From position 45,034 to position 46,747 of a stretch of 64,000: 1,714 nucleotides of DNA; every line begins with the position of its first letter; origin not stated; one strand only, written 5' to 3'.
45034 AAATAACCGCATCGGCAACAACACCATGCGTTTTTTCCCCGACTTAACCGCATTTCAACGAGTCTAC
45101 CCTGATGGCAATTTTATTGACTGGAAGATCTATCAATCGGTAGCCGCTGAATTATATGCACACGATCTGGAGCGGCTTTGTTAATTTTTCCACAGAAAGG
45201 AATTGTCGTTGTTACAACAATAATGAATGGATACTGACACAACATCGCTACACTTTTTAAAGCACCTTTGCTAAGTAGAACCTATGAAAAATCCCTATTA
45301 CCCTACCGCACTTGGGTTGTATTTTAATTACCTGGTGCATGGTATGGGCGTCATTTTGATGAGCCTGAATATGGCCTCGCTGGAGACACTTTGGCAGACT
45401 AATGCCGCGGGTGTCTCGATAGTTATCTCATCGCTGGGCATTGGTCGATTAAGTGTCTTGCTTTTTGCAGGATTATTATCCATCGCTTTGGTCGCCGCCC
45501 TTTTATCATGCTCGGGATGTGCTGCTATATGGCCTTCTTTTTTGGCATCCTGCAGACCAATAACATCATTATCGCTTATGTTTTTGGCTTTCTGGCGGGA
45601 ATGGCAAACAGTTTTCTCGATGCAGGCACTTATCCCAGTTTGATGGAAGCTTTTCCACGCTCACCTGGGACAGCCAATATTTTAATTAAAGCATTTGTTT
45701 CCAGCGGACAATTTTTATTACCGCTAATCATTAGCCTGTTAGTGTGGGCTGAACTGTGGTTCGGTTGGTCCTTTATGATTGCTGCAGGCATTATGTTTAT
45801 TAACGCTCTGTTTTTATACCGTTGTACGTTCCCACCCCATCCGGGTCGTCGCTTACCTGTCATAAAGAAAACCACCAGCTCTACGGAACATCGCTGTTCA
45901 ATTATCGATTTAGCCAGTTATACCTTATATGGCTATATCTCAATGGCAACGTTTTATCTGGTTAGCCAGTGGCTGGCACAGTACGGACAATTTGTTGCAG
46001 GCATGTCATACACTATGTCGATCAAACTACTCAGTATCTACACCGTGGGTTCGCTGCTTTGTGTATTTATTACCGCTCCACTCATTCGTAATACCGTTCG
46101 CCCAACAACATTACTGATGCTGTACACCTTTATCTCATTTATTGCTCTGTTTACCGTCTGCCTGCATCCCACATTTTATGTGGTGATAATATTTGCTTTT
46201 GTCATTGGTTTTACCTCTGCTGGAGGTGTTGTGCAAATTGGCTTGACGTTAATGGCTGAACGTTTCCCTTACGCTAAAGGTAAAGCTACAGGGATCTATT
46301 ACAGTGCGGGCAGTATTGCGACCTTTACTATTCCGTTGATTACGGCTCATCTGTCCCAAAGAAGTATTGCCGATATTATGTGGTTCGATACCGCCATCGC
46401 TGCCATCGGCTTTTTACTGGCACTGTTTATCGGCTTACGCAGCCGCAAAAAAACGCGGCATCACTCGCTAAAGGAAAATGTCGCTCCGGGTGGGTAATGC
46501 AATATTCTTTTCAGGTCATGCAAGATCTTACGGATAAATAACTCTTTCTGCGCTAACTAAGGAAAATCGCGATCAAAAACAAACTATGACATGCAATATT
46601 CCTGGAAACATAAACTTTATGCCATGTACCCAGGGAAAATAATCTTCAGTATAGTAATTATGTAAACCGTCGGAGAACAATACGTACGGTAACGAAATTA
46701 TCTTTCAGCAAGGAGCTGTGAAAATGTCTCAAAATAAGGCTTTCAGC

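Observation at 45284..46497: ydiM inactivated by a 1 bp deletion exactly at the conserved MFS motif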

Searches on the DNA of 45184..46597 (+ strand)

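Call 3: search_dna_similar(query=window:45184-46597:+, collection=ecoli_genomes, mode=near, max_rows=30)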
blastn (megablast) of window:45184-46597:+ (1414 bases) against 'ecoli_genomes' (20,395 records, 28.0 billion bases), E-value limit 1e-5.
Records with a match: 5395; places in all: 5427; records where one place covers at least 80% of the query: 5288.
Genomes with a match: 5395 of 5426; with a place that covers at least 80% of the query: 5288. Places per genome that has any: lowest 1, median 1, highest 2. On chromosomes: 5425 places; on plasmids: 2.
Best place of each record, by identity: >=99% 3120; 95-99% 2275.
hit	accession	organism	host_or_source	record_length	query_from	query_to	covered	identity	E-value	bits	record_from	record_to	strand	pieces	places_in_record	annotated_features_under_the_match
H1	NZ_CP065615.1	Escherichia coli strain FDAARGOS_943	missing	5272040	1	1414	100%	99.9%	0e+0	2606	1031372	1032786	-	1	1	ydiM: MFS transporter | ydiL: YdiL family protein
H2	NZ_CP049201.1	Escherichia coli strain PapRG-04-4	Papio papio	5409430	1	1414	100%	99.9%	0e+0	2601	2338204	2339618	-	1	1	ydiM: MFS transporter | ydiL: YdiL family protein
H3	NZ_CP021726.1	Escherichia coli strain Combat11I9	Homo sapiens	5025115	1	1414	100%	99.8%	0e+0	2595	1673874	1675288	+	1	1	ydiM: MFS transporter | ydiL: YdiL family protein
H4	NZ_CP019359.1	Escherichia coli strain XH990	Homo sapiens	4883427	1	1414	100%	99.8%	0e+0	2595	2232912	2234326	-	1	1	ydiM: MFS transporter | ydiL: YdiL family protein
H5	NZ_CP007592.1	Escherichia coli O157:H16 strain Santai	duck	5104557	1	1414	100%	99.8%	0e+0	2595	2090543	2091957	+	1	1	ydiM: MFS transporter | ydiL: YdiL family protein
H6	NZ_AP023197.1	Escherichia coli strain TUM18780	Homo sapiens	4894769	1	1414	100%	99.8%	0e+0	2595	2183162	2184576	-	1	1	ydiM: MFS transporter | ydiL: YdiL family protein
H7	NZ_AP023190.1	Escherichia coli strain TUM18530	Homo sapiens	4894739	1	1414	100%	99.8%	0e+0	2595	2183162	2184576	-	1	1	ydiM: MFS transporter | ydiL: YdiL family protein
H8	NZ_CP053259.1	Escherichia coli strain GF3-3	Guinea fowl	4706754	1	1414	100%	99.8%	0e+0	2595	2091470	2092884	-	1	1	ydiM: MFS transporter | ydiL: YdiL family protein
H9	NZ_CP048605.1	Escherichia coli strain PapRG-06-5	Papio papio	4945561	1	1414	100%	99.8%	0e+0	2595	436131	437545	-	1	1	ydiM: MFS transporter | ydiL: YdiL family protein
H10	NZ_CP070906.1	Escherichia coli strain 88COLEC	Homo sapiens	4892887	1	1414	100%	99.8%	0e+0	2595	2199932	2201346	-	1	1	ydiM: MFS transporter | ydiL: YdiL family protein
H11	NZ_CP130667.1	Escherichia coli strain SM107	Homo sapiens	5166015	1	1414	100%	99.8%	0e+0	2595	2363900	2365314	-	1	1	ydiM: MFS transporter | ydiL: YdiL family protein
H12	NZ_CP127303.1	Escherichia coli strain APEC37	Gallus gallus domesticus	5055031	1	1414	100%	99.8%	0e+0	2595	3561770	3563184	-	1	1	ydiM: MFS transporter | ydiL: YdiL family protein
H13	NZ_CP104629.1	Escherichia coli strain AHM21C2872I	In-house environment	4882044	1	1414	100%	99.8%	0e+0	2595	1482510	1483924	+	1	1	ydiM: MFS transporter | ydiL: YdiL family protein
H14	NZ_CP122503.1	Escherichia coli strain W619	pig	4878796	1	1414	100%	99.8%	0e+0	2595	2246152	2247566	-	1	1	ydiM: MFS transporter | ydiL: YdiL family protein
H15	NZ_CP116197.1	Escherichia coli strain DETEC-C31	human clinical specimen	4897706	1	1414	100%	99.8%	0e+0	2595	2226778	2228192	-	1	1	ydiM: MFS transporter | ydiL: YdiL family protein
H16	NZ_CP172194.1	Escherichia coli strain GF66.1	chicken meat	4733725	1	1414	100%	99.8%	0e+0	2595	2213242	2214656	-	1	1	ydiM: MFS transporter | ydiL: YdiL family protein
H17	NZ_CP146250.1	Escherichia coli strain L26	chicken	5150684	1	1414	100%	99.8%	0e+0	2595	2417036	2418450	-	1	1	ydiM: MFS transporter | ydiL: YdiL family protein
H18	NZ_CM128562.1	Escherichia coli strain 2824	chicken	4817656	1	1414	100%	99.8%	0e+0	2595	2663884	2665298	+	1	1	ydiM: MFS transporter | ydiL: YdiL family protein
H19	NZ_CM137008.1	Escherichia coli strain 3CM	Mink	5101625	1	1414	100%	99.8%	0e+0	2595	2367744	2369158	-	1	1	ydiM: MFS transporter | ydiL: YdiL family protein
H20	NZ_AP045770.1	Escherichia coli strain 23CRST011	Homo sapiens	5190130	1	1414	100%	99.8%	0e+0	2595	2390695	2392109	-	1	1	ydiM: MFS transporter | ydiL: YdiL family protein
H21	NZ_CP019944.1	Escherichia coli strain DSM 103246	chicken carcass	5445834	1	1414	100%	99.7%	0e+0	2590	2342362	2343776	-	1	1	ydiM: MFS transporter | DUF1870 family protein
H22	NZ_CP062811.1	Escherichia coli strain Res13-Sevr-PER07-33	Sus scrofa domesticus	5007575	1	1414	100%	99.7%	0e+0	2590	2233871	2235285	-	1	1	ydiM: MFS transporter | ydiL: YdiL family protein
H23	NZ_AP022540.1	Escherichia coli strain THO-010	Homo sapiens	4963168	1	1414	100%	99.7%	0e+0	2590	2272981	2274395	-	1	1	ydiM: MFS transporter | ydiL: YdiL family protein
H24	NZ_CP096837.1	Escherichia coli strain PS10-3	small intestine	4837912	1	1414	100%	99.7%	0e+0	2590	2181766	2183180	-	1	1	ydiM: MFS transporter | ydiL: YdiL family protein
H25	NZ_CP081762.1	Escherichia coli strain CX21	-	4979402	1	1414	100%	99.7%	0e+0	2590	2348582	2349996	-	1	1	ydiM: MFS transporter | ydiL: YdiL family protein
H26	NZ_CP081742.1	Escherichia coli strain CX15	-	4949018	1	1414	100%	99.7%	0e+0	2590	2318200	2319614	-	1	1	ydiM: MFS transporter | ydiL: YdiL family protein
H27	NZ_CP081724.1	Escherichia coli strain CX07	-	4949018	1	1414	100%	99.7%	0e+0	2590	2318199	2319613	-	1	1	ydiM: MFS transporter | ydiL: YdiL family protein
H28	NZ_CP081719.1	Escherichia coli strain CX05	-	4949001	1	1414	100%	99.7%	0e+0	2590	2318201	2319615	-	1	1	ydiM: MFS transporter | ydiL: YdiL family protein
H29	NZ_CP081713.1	Escherichia coli strain CX04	-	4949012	1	1414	100%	99.7%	0e+0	2590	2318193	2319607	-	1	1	ydiM: MFS transporter | ydiL: YdiL family protein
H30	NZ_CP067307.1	Escherichia coli strain ABW_A19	waste water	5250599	1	1414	100%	99.7%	0e+0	2590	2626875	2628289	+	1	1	ydiM: MFS transporter | ydiL: YdiL family protein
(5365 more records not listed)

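Call 5: get_annotated_region(hit=H1, flank=6000)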
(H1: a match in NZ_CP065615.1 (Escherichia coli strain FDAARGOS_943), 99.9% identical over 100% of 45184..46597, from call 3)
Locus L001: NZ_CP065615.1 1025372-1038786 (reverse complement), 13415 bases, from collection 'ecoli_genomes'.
description: Escherichia coli strain FDAARGOS_943 chromosome, complete genome
organism: Escherichia coli strain FDAARGOS_943 (NCBI taxid 562)
replicon: chromosome; assembly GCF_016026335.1
host: missing; source: missing; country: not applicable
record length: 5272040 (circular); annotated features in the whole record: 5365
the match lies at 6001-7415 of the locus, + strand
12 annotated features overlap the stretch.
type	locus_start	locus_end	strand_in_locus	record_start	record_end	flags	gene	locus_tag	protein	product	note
CDS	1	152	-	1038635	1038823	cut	ydiH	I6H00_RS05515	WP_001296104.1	YdiH family protein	-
CDS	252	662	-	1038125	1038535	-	menI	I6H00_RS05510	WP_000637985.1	1,4-dihydroxy-2-naphthoyl-CoA hydrolase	-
CDS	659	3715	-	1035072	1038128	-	ydiJ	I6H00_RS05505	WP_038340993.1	D-2-hydroxyglutarate dehydrogenase YdiJ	-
CDS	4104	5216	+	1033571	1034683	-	ydiK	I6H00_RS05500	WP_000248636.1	AI-2E family transporter YdiK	-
antisense_RNA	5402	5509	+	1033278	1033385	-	rprA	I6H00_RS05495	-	antisense sRNA RprA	-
CDS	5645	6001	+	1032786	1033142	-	ydiL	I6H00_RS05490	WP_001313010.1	YdiL family protein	-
CDS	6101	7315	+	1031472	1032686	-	ydiM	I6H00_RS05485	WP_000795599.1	MFS transporter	-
CDS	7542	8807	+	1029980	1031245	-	ydiN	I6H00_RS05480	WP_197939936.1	MFS transporter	-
CDS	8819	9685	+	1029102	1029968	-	ydiB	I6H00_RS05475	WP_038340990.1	quinate/shikimate dehydrogenase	-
CDS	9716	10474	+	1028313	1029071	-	aroD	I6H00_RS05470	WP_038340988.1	type I 3-dehydroquinate dehydratase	-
CDS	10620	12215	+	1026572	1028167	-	ydiF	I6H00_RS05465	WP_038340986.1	acyl CoA:acetate/3-ketoacid CoA transferase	-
CDS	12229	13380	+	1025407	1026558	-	ydiO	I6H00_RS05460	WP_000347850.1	acyl-CoA dehydrogenase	-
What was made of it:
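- On Major facilitator superfamily (Pfam PF07690 MFS_1), ydiM orthologue: 99.9% identity and the conserved gene order ydiK-rprA-ydiL-ydiM-ydiN-ydiB-aroD (calls 3, 5).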

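Call 7: search_dna_similar(query=window:45432-45531:+, collection=ecoli_genomes, mode=near, max_rows=15)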
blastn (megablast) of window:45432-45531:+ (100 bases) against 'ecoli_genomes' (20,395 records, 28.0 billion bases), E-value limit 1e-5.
Records with a match: 5344; places in all: 5345; records where one place covers at least 80% of the query: 5344.
Genomes with a match: 5344 of 5426; with a place that covers at least 80% of the query: 5344. Places per genome that has any: lowest 1, median 1, highest 2. On chromosomes: 5343 places; on plasmids: 2.
Best place of each record, by identity: >=99% 2748; 95-99% 2596.
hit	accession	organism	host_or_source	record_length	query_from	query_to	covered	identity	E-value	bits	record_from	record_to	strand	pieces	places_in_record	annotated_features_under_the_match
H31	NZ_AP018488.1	Escherichia coli O157:H7 strain PV15-279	Homo sapiens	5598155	1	100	100%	99.0%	1e-42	180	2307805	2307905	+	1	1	ydiM: MFS transporter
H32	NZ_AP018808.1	Escherichia coli strain E2865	Bos taurus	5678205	1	100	100%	99.0%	1e-42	180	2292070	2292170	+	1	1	ydiM: MFS transporter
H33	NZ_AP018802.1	Escherichia coli strain E2863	Bos taurus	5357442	1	100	100%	99.0%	1e-42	180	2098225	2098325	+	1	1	ydiM: MFS transporter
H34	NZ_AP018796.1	Escherichia coli strain E2855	Bos taurus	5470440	1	100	100%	99.0%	1e-42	180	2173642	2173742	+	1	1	ydiM: MFS transporter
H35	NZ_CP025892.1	Escherichia coli strain 503025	Homo sapiens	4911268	1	100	100%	99.0%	1e-42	180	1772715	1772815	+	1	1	ydiM: MFS transporter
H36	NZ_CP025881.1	Escherichia coli strain 503440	Homo sapiens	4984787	1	100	100%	99.0%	1e-42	180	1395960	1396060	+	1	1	ydiM: MFS transporter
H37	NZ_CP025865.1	Escherichia coli strain 504211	Homo sapiens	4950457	1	100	100%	99.0%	1e-42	180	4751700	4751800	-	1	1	ydiM: MFS transporter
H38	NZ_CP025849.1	Escherichia coli strain 600468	Homo sapiens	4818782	1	100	100%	99.0%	1e-42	180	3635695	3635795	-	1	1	ydiM: MFS transporter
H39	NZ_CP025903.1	Escherichia coli strain 300709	Homo sapiens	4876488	1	100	100%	99.0%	1e-42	180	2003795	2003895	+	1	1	ydiM: MFS transporter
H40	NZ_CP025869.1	Escherichia coli strain 503829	Homo sapiens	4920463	1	100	100%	99.0%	1e-42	180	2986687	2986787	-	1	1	ydiM: MFS transporter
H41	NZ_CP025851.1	Escherichia coli strain 510016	Homo sapiens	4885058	1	100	100%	99.0%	1e-42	180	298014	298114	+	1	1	ydiM: MFS transporter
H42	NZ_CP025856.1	Escherichia coli strain 504838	Homo sapiens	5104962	1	100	100%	99.0%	1e-42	180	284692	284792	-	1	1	ydiM: MFS transporter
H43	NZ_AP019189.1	Escherichia coli strain M217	Homo sapiens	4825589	1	100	100%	99.0%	1e-42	180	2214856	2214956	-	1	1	ydiM: MFS transporter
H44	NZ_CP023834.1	Escherichia coli strain 4/2-1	Homo sapiens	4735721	1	100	100%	99.0%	1e-42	180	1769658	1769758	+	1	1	ydiM: MFS transporter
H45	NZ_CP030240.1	Escherichia coli strain ER1709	-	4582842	1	100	100%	99.0%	1e-42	180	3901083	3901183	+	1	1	ydiM: MFS transporter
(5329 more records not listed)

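Call 41: search_dna_similar(query=L027:2887-2947:+, collection=ecoli_genomes, mode=near, max_rows=8)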
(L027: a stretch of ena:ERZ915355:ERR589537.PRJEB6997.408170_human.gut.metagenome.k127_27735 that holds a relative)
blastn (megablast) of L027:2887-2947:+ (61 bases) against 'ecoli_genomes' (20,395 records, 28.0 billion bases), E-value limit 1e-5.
Records with a match: 5344; places in all: 5345; records where one place covers at least 80% of the query: 5340.
Genomes with a match: 5344 of 5426; with a place that covers at least 80% of the query: 5340. Places per genome that has any: lowest 1, median 1, highest 2. On chromosomes: 5343 places; on plasmids: 2.
Best place of each record, by identity: 95-99% 5342; 90-95% 2.
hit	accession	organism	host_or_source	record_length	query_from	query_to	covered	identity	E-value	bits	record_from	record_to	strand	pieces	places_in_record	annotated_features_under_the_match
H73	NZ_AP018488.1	Escherichia coli O157:H7 strain PV15-279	Homo sapiens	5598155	1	61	100%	98.4%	2e-21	108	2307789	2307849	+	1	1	ydiM: MFS transporter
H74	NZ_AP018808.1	Escherichia coli strain E2865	Bos taurus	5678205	1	61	100%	98.4%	2e-21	108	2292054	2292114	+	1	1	ydiM: MFS transporter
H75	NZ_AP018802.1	Escherichia coli strain E2863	Bos taurus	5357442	1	61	100%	98.4%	2e-21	108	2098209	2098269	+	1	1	ydiM: MFS transporter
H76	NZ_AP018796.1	Escherichia coli strain E2855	Bos taurus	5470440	1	61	100%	98.4%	2e-21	108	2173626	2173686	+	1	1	ydiM: MFS transporter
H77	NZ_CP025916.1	Escherichia coli strain 120899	Homo sapiens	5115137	1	61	100%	98.4%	2e-21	108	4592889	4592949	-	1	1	ydiM: MFS transporter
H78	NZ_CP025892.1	Escherichia coli strain 503025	Homo sapiens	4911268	1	61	100%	98.4%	2e-21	108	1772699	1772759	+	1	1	ydiM: MFS transporter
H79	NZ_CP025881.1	Escherichia coli strain 503440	Homo sapiens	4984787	1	61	100%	98.4%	2e-21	108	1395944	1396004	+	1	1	ydiM: MFS transporter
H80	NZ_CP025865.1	Escherichia coli strain 504211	Homo sapiens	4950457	1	61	100%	98.4%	2e-21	108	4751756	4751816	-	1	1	ydiM: MFS transporter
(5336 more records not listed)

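Call 42: search_dna_similar(query=L028:2834-2894:+, collection=ecoli_genomes, mode=near, max_rows=8)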
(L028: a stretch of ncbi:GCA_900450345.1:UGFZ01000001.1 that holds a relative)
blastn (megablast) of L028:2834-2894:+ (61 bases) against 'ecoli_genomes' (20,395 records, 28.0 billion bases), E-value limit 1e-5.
Records with a match: 3091; places in all: 3092; records where one place covers at least 80% of the query: 3091.
Genomes with a match: 3091 of 5426; with a place that covers at least 80% of the query: 3091. Places per genome that has any: lowest 1, median 1, highest 2. On chromosomes: 3091 places; on plasmids: 1.
Best place of each record, by identity: >=99% 1; 95-99% 3090.
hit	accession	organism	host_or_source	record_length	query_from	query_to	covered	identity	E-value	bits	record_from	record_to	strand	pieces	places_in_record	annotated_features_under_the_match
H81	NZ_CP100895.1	Escherichia coli strain ET846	Hoplobatrachus rugulosus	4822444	1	61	100%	100.0%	5e-23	113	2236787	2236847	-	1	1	ydiM: MFS transporter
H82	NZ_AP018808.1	Escherichia coli strain E2865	Bos taurus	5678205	1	61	100%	98.4%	2e-21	108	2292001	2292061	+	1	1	ydiM: MFS transporter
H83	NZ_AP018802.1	Escherichia coli strain E2863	Bos taurus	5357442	1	61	100%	98.4%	2e-21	108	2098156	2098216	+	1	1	ydiM: MFS transporter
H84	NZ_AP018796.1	Escherichia coli strain E2855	Bos taurus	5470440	1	61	100%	98.4%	2e-21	108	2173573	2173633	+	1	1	ydiM: MFS transporter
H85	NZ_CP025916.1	Escherichia coli strain 120899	Homo sapiens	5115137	1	61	100%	98.4%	2e-21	108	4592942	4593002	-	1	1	ydiM: MFS transporter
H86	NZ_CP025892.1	Escherichia coli strain 503025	Homo sapiens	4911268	1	61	100%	98.4%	2e-21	108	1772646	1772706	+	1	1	ydiM: MFS transporter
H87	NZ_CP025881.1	Escherichia coli strain 503440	Homo sapiens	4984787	1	61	100%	98.4%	2e-21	108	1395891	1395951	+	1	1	ydiM: MFS transporter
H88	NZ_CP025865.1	Escherichia coli strain 504211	Homo sapiens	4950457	1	61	100%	98.4%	2e-21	108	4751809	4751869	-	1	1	ydiM: MFS transporter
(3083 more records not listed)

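Call 43: search_dna_similar(query=window:45452-45511:+, collection=ecoli_genomes, mode=near, max_rows=5)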
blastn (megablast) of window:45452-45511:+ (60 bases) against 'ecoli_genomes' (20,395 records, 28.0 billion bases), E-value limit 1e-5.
Records with a match: 5344; places in all: 5345; records where one place covers at least 80% of the query: 5344.
Genomes with a match: 5344 of 5426; with a place that covers at least 80% of the query: 5344. Places per genome that has any: lowest 1, median 1, highest 2. On chromosomes: 5343 places; on plasmids: 2.
Best place of each record, by identity: 95-99% 5344.
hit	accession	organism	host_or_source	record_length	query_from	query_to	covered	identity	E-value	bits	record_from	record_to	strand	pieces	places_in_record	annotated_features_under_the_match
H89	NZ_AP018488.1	Escherichia coli O157:H7 strain PV15-279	Homo sapiens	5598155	1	60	100%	98.4%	8e-21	106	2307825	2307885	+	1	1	ydiM: MFS transporter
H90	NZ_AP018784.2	Escherichia coli strain SK1144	-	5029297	1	60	100%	98.4%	8e-21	106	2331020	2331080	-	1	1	ydiM: MFS transporter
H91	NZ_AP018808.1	Escherichia coli strain E2865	Bos taurus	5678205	1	60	100%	98.4%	8e-21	106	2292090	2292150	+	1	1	ydiM: MFS transporter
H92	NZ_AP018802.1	Escherichia coli strain E2863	Bos taurus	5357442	1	60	100%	98.4%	8e-21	106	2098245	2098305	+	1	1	ydiM: MFS transporter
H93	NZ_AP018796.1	Escherichia coli strain E2855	Bos taurus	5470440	1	60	100%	98.4%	8e-21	106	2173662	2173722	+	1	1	ydiM: MFS transporter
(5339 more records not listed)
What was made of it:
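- On Programmed ribosomal frameshift (recoding): All 5,344 complete genomes that match the site have the single-frame gene (call 43).
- All 5,344 complete genomes that match the site have the G, so the deletion is the derived state (calls 7, 43). No complete genome carries this arrangement (call 43). Among the complete genomes that match each site, the deletion is in 0 of 5,344, R55* in 0 of 5,344 and W37* in 1 of 3,091 (calls 41-43).
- Tried and rejected: The counts in complete genomes do not support either (calls 41-43).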
